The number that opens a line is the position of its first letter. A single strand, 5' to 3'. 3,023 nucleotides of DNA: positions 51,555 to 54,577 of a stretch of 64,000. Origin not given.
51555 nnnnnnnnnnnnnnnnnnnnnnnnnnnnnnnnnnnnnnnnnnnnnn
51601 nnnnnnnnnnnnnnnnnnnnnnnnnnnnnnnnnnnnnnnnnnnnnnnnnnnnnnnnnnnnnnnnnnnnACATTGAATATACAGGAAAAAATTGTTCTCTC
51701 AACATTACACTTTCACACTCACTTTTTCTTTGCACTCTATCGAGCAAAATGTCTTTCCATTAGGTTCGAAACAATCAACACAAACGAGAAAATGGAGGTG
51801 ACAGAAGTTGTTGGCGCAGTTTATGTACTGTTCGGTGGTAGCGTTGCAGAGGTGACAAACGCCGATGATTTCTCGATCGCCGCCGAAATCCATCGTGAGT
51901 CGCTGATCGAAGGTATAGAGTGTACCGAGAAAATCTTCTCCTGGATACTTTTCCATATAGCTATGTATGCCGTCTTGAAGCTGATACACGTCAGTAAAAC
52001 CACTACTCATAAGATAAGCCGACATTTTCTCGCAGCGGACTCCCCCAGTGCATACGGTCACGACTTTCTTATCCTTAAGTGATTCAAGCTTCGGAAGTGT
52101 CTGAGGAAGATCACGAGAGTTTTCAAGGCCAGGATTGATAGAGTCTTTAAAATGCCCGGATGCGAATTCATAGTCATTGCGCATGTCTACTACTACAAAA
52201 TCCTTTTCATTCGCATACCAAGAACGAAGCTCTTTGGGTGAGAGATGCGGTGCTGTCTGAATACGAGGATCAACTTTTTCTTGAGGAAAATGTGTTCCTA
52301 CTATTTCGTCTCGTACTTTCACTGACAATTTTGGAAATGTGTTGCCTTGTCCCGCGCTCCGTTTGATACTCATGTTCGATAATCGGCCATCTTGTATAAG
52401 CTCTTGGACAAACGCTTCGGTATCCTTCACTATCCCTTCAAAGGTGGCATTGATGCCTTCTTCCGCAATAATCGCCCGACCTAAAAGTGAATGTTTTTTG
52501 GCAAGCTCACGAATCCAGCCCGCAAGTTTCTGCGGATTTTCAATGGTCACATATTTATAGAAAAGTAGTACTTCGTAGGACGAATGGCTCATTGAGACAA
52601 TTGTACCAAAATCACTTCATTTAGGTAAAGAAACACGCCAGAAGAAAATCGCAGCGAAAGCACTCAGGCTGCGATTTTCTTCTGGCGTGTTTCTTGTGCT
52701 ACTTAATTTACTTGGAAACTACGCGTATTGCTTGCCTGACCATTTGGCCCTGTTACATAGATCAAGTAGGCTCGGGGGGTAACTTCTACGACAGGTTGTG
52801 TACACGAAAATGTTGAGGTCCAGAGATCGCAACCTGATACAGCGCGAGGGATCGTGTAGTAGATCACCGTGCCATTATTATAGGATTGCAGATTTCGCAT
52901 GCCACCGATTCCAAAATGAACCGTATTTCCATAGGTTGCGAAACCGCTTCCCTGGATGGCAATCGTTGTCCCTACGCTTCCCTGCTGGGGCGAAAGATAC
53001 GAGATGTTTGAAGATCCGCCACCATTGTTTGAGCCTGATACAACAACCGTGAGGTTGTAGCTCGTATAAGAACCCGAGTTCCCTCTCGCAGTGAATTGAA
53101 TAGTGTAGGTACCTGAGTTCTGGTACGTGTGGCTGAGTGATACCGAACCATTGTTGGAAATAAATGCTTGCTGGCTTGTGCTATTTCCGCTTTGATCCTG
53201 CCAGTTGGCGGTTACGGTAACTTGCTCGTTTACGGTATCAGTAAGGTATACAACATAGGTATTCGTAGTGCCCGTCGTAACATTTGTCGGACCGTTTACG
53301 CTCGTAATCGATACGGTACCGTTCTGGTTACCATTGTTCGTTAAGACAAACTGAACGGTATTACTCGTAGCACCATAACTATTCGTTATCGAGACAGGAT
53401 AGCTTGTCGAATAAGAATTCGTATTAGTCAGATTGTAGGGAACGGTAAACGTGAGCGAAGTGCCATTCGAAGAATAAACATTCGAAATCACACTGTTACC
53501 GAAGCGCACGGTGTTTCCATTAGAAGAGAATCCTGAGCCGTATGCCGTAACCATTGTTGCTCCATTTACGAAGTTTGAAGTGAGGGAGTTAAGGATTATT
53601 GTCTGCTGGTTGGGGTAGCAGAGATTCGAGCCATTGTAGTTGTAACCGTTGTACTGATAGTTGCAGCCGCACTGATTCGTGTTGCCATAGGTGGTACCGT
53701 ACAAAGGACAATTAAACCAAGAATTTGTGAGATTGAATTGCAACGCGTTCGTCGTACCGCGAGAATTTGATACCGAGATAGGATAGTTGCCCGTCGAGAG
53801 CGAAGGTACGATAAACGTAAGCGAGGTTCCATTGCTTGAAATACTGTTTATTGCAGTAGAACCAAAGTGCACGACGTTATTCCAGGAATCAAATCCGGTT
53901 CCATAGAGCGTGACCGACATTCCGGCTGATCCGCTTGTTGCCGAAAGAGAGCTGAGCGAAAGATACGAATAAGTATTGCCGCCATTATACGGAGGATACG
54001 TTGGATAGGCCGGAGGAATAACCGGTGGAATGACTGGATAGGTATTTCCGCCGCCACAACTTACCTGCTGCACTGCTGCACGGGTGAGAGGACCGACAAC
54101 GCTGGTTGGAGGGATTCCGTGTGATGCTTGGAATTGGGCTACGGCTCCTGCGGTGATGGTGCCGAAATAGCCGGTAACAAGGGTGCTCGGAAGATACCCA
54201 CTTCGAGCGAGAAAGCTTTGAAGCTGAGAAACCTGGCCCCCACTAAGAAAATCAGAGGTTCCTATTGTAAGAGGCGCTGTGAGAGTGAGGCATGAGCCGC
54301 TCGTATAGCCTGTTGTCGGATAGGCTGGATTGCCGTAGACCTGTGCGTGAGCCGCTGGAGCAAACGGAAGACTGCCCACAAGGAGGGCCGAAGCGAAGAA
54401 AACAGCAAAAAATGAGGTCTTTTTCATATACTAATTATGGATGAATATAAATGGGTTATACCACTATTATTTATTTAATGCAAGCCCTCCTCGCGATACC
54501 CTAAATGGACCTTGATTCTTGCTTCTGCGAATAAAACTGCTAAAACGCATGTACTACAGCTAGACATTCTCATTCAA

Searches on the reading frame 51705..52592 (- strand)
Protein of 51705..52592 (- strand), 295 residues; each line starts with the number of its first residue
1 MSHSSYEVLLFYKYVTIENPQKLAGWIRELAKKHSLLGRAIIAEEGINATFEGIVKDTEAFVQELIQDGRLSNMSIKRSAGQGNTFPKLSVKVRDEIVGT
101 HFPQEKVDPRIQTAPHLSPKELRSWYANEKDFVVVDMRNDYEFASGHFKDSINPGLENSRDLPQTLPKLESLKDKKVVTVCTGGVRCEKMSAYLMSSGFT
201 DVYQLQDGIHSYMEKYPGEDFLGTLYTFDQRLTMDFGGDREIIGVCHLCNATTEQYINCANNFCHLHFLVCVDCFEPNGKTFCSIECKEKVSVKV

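Call 57: search_protein_families(library=pfam, proteins=[window:51705-52592:-], max_evalue=0.001)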
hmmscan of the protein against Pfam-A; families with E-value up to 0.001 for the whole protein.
window:51705-52592:- (295 aa): 3 families
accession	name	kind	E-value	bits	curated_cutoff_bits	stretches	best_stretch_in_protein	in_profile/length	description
PF17773.7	UPF0176_N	-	1.5e-23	83.4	26.2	1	6-97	1-92/92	UPF0176 acylphosphatase like domain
PF12368.13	Rhodanese_C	-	3e-16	59.9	26.9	1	223-288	2-66/66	Rhodanase C-terminal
PF00581.25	Rhodanese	-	3.6e-12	47.1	22.2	1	118-214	1-101/102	Rhodanese-like domain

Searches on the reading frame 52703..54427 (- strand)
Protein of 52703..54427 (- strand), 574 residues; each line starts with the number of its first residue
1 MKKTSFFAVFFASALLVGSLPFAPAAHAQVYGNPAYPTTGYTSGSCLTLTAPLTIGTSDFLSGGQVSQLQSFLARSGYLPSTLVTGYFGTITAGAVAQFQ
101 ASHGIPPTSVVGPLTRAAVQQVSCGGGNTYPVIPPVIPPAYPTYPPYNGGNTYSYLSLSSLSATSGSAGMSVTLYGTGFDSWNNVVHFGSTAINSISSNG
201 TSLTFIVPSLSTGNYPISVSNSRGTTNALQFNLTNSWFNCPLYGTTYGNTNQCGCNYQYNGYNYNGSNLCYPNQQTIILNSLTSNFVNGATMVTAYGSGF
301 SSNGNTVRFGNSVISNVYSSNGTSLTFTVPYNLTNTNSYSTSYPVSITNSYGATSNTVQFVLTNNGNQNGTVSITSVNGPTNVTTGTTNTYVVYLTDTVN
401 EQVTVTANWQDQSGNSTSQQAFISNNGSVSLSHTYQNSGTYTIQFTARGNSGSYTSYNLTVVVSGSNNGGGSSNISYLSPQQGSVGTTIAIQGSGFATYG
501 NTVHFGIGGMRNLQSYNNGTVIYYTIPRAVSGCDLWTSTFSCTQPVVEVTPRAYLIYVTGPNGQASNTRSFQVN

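Call 57: search_protein_families(library=pfam, proteins=[window:52703-54427:-], max_evalue=0.001)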
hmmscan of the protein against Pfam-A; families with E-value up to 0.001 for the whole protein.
window:52703-54427:- (574 aa): 2 families
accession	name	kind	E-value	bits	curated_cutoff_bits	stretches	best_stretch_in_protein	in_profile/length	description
PF01833.30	TIG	-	8.1e-16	58.2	20.9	2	157-231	2-82/84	IPT/TIG domain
PF01471.23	PG_binding_1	-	2.1e-14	53.9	23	1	62-118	1-56/57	Putative peptidoglycan binding domain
